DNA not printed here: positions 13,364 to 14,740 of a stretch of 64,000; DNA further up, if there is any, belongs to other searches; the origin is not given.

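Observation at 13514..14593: ModE-like regulator fused to a PBP-like domain shared with the MoeA fusion at 61725-63701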

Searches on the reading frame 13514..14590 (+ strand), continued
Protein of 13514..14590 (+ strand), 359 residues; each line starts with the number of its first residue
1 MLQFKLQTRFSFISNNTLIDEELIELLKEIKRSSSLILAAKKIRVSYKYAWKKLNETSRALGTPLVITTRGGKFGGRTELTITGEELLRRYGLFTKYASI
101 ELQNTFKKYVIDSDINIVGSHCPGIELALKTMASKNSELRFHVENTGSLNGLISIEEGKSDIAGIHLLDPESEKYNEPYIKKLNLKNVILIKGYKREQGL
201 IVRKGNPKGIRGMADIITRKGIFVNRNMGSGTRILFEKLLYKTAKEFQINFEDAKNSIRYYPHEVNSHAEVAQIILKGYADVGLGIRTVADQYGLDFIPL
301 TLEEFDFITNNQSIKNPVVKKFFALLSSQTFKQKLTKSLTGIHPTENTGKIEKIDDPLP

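Call 73: search_protein_families(library=ncbifam, proteins=[L013:1582-2517:+, L013:2513-3226:+, L013:3219-3956:+, L014:1386-2525:+, L014:2477-3193:+, L014:3193-3903:+, L023:2950-3894:-, L023:2229-2939:-, L023:1496-2215:-], max_evalue=1e-10)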
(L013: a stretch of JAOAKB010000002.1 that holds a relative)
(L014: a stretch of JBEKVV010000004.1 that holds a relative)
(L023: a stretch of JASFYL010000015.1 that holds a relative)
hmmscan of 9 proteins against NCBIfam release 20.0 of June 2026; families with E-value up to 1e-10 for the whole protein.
L013:1582-2517:+ (312 aa): 1 family
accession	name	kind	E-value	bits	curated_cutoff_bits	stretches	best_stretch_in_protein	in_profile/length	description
NF041772.1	tung_bind_TupA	equivalog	1.4e-60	204.9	400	1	27-284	7-261/266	tungstate ABC transporter substrate-binding protein TupA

L013:2513-3226:+ (238 aa): 13 families
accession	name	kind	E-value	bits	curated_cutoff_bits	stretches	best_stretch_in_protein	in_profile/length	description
NF038017.1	ABC_perm1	subfamily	5.1e-72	241.7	100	1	23-206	1-184/184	ABC transporter permease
NF041773.1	tung_perm_TupB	equivalog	1.6e-47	162.2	320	1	16-220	22-226/230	tungstate ABC transporter permease TupB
TIGR02141.1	modB_ABC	equivalog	1.7e-26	93.2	182.6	1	22-219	2-205/208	molybdate ABC transporter permease subunit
TIGR01581.1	Mo_ABC_porter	hypoth_equivalog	8e-26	90.9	210.3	1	10-211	13-221/225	ABC transporter permease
TIGR00969.1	3a0106s02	subfamily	7.3e-22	78.1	240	1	7-220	50-270/272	sulfate ABC transporter permease subunit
NF006939.0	PRK09421.1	equivalog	3.2e-20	72.5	262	1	11-215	3-216/230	molybdate ABC transporter permease subunit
TIGR02139.1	permease_CysT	equivalog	4.6e-18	65.8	246.1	1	6-224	38-263/265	sulfate ABC transporter permease subunit CysT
NF040839.1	tungstate_WtpB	equivalog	1.4e-17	64.1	340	1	9-221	35-249/251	tungstate ABC transporter permease WtpB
TIGR02140.1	permease_CysW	equivalog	8e-17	61.6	329.1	1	4-223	33-259/261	sulfate ABC transporter permease subunit CysW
TIGR02138.1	phosphate_pstC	equivalog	9.3e-17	61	196.45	1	23-222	69-294/296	phosphate ABC transporter permease subunit PstC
NF008620.0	PRK11602.1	equivalog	9.2e-15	54.6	442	1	11-226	57-282/291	sulfate/thiosulfate ABC transporter permease CysW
TIGR00974.1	3a0107s02c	equivalog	1.3e-14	54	193.45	1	29-222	61-269/272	phosphate ABC transporter permease PstA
NF008208.0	PRK10971.1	equivalog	1.5e-12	47.6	415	1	18-225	61-272/277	sulfate/thiosulfate ABC transporter permease CysT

L013:3219-3956:+ (246 aa): 178 families (the best 25 are shown)
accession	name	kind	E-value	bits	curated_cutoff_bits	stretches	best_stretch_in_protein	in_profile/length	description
TIGR00972.1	3a0107s01c2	equivalog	4.7e-59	199.7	343.2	1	6-243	2-246/248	phosphate ABC transporter ATP-binding protein PstB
NF040840.2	tungstate_WtpC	equivalog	1.6e-53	182.2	440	1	5-243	1-234/347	tungstate ABC transporter ATP-binding protein WtpC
NF008428.0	PRK11264.1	equivalog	1.8e-50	171.5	406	1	4-241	2-245/250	L-cystine ABC transporter ATP-binding protein TcyN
TIGR02314.1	ABC_MetN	equivalog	3.1e-49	167.8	499.7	1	19-241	19-242/343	methionine ABC transporter ATP-binding protein MetN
NF006987.0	PRK09452.1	equivalog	4.4e-49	167.1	482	1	4-243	16-250/378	spermidine/putrescine ABC transporter ATP-binding protein PotA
TIGR01186.1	proV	subfamily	8.9e-49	166.5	326.6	1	20-243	8-233/363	betaine/proline/choline family ABC transporter ATP-binding protein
NF040933.2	ABC_arch_GlcV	equivalog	8.9e-49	166.2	450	1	6-243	3-244/357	glucose ABC transporter ATP-binding protein GlcV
TIGR03265.1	PhnT2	equivalog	1e-48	166.4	457.7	1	4-240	3-235/353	putative 2-aminoethylphosphonate ABC transporter ATP-binding protein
NF043075.1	MMSYN1_0197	equivalog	5e-48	163.8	550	1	5-241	2-234/341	spermidine/putrescine ABC transporter ATP-binding protein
TIGR03005.1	ectoine_ehuA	equivalog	6.2e-48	163.2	345.4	1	7-241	2-248/252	ectoine/hydroxyectoine ABC transporter ATP-binding protein EhuA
TIGR04521.1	ECF_ATPase_2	equivalog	1.6e-47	161.9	330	1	18-232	18-237/279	energy-coupling factor transporter ATPase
NF008338.0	PRK11124.1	equivalog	6.6e-47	160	369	1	6-237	3-237/242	arginine ABC transporter ATP-binding protein ArtP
TIGR02315.1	ABC_phnC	equivalog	7e-47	159.9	266.1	1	5-228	1-234/243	phosphonate ABC transporter ATP-binding protein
TIGR04520.1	ECF_ATPase_1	equivalog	1.4e-46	159.1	315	1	7-231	2-227/269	energy-coupling factor transporter ATPase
TIGR03258.1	PhnT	equivalog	4.7e-46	157.5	499.15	1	6-240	9-240/359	2-aminoethylphosphonate ABC transport system ATP-binding subunit PhnT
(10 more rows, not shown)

L014:1386-2525:+ (380 aa): 1 family
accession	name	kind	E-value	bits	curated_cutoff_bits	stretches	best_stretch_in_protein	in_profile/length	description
NF041772.1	tung_bind_TupA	equivalog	8.2e-51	172.9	400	1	55-309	14-259/266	tungstate ABC transporter substrate-binding protein TupA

L014:2477-3193:+ (239 aa): 9 families
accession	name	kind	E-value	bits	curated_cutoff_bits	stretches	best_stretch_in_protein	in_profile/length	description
NF038017.1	ABC_perm1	subfamily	2.1e-59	200.6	100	1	38-221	1-184/184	ABC transporter permease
NF041773.1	tung_perm_TupB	equivalog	9.4e-51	172.8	320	1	11-236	2-227/230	tungstate ABC transporter permease TupB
TIGR02141.1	modB_ABC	equivalog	2.8e-26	92.5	182.6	1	36-231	1-202/208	molybdate ABC transporter permease subunit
TIGR01581.1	Mo_ABC_porter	hypoth_equivalog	6.9e-25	87.9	210.3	1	28-225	16-220/225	ABC transporter permease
TIGR00969.1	3a0106s02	subfamily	2.9e-18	66.3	240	1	26-230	54-265/272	sulfate ABC transporter permease subunit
NF006939.0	PRK09421.1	equivalog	1.8e-15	57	262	1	31-230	8-214/230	molybdate ABC transporter permease subunit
NF008208.0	PRK10971.1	equivalog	5.1e-13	49.1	415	1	28-233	53-266/277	sulfate/thiosulfate ABC transporter permease CysT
NF040839.1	tungstate_WtpB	equivalog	2.1e-12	47.2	340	1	27-232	38-245/251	tungstate ABC transporter permease WtpB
TIGR02139.1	permease_CysT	equivalog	9.7e-12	45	246.1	1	27-232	44-256/265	sulfate ABC transporter permease subunit CysT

L014:3193-3903:+ (237 aa): 172 families (the best 25 are shown)
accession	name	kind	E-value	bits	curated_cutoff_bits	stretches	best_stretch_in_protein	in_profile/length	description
TIGR00972.1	3a0107s01c2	equivalog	1.2e-52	178.8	343.2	1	5-234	2-246/248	phosphate ABC transporter ATP-binding protein PstB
NF008428.0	PRK11264.1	equivalog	1.4e-43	149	406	1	3-233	2-246/250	L-cystine ABC transporter ATP-binding protein TcyN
NF043075.1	MMSYN1_0197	equivalog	1.5e-43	149.1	550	1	5-231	3-233/341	spermidine/putrescine ABC transporter ATP-binding protein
NF008513.0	PRK11432.1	equivalog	2.8e-43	148.2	496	1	5-224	7-230/351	ferric ABC transporter ATP-binding protein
NF040840.2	tungstate_WtpC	equivalog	3.2e-43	148.3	440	1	9-231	6-231/347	tungstate ABC transporter ATP-binding protein WtpC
TIGR04520.1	ECF_ATPase_1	equivalog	8.2e-43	146.8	315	1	5-221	1-226/269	energy-coupling factor transporter ATPase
NF006987.0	PRK09452.1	equivalog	1.3e-42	145.9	482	1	5-231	18-248/378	spermidine/putrescine ABC transporter ATP-binding protein PotA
TIGR02673.1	FtsE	equivalog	5.6e-42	143.8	264.85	1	6-208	3-214/214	cell division ATP-binding protein FtsE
TIGR04521.1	ECF_ATPase_2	equivalog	6.4e-42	143.6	330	1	18-222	19-236/279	energy-coupling factor transporter ATPase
TIGR00968.1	3a0106s01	subfamily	1.5e-41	142.5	342.75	1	6-226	2-226/237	sulfate ABC transporter ATP-binding protein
TIGR01187.1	potA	subfamily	4.1e-41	141.1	355.6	1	36-231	2-201/325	polyamine ABC transporter ATP-binding protein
TIGR03265.1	PhnT2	equivalog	4.2e-41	141.3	457.7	1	3-225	3-229/353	putative 2-aminoethylphosphonate ABC transporter ATP-binding protein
NF008653.0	PRK11650.1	subfamily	9.2e-41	140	432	1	4-225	3-229/357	sn-glycerol-3-phosphate ABC transporter ATP-binding protein UgpC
NF040933.2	ABC_arch_GlcV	equivalog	3.3e-40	138.1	450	1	6-226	4-237/357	glucose ABC transporter ATP-binding protein GlcV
TIGR03258.1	PhnT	equivalog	4.7e-40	137.7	499.15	1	10-225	14-234/359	2-aminoethylphosphonate ABC transport system ATP-binding subunit PhnT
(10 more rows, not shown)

L023:2950-3894:- (315 aa): 1 family
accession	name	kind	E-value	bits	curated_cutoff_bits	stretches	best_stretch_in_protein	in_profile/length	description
NF041772.1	tung_bind_TupA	equivalog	2.2e-55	187.9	400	1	38-288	14-260/266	tungstate ABC transporter substrate-binding protein TupA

L023:2229-2939:- (237 aa): 11 families
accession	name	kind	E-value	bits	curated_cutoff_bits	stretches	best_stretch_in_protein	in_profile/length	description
NF038017.1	ABC_perm1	subfamily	2.1e-69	233.2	100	1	32-215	1-184/184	ABC transporter permease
NF041773.1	tung_perm_TupB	equivalog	1.4e-43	149.3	320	1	5-229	2-226/230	tungstate ABC transporter permease TupB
TIGR02141.1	modB_ABC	equivalog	8.2e-24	84.4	182.6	1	30-229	1-206/208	molybdate ABC transporter permease subunit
TIGR00969.1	3a0106s02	subfamily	2.1e-21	76.6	240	1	20-230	54-271/272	sulfate ABC transporter permease subunit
TIGR01581.1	Mo_ABC_porter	hypoth_equivalog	3.5e-21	75.7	210.3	1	23-219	17-220/225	ABC transporter permease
NF006939.0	PRK09421.1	equivalog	1.9e-18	66.7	262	1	24-229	7-221/230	molybdate ABC transporter permease subunit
TIGR02140.1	permease_CysW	equivalog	2.4e-16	60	329.1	1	22-224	42-251/261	sulfate ABC transporter permease subunit CysW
TIGR02139.1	permease_CysT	equivalog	9.5e-16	58.2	246.1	1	22-234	45-264/265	sulfate ABC transporter permease subunit CysT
NF040839.1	tungstate_WtpB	equivalog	2.2e-14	53.7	340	1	22-225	39-246/251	tungstate ABC transporter permease WtpB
NF008620.0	PRK11602.1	equivalog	5.5e-13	48.8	442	1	22-226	59-273/291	sulfate/thiosulfate ABC transporter permease CysW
NF008208.0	PRK10971.1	equivalog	8.5e-11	41.8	415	1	24-234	55-272/277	sulfate/thiosulfate ABC transporter permease CysT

L023:1496-2215:- (240 aa): 182 families (the best 25 are shown)
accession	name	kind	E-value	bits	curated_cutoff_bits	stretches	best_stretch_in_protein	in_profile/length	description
TIGR00972.1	3a0107s01c2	equivalog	2e-58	197.7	343.2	1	4-237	2-246/248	phosphate ABC transporter ATP-binding protein PstB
NF006987.0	PRK09452.1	equivalog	3.4e-54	184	482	1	4-234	18-248/378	spermidine/putrescine ABC transporter ATP-binding protein PotA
NF040840.2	tungstate_WtpC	equivalog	3.8e-54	184.3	440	1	4-234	2-231/347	tungstate ABC transporter ATP-binding protein WtpC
TIGR02673.1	FtsE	equivalog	4.3e-53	180.1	264.85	1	5-206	3-209/214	cell division ATP-binding protein FtsE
TIGR04521.1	ECF_ATPase_2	equivalog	1.7e-52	178.2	330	1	14-226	16-237/279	energy-coupling factor transporter ATPase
TIGR00968.1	3a0106s01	subfamily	5.4e-51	173.4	342.75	1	5-234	2-231/237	sulfate ABC transporter ATP-binding protein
TIGR01187.1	potA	subfamily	1.5e-50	172.1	355.6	1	34-234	1-201/325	polyamine ABC transporter ATP-binding protein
TIGR04520.1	ECF_ATPase_1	equivalog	1.6e-50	172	315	1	5-224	2-226/269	energy-coupling factor transporter ATPase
NF043075.1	MMSYN1_0197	equivalog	2.4e-50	171.4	550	1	4-234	3-233/341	spermidine/putrescine ABC transporter ATP-binding protein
TIGR03265.1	PhnT2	equivalog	1.9e-49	168.8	457.7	1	3-229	4-230/353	putative 2-aminoethylphosphonate ABC transporter ATP-binding protein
NF040933.2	ABC_arch_GlcV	equivalog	2.5e-49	168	450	1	5-234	4-242/357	glucose ABC transporter ATP-binding protein GlcV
TIGR03258.1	PhnT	equivalog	1.7e-48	165.5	499.15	1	5-234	10-240/359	2-aminoethylphosphonate ABC transport system ATP-binding subunit PhnT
NF010860.0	PRK14267.1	equivalog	2.9e-48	164.7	412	1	3-238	4-252/253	phosphate ABC transporter ATP-binding protein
TIGR03608.1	L_ocin_972_ABC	subfamily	4e-48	163.6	254.85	1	6-200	1-200/206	putative bacteriocin export ABC transporter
NF008653.0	PRK11650.1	subfamily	5.2e-48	163.9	432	1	1-234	1-235/357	sn-glycerol-3-phosphate ABC transporter ATP-binding protein UgpC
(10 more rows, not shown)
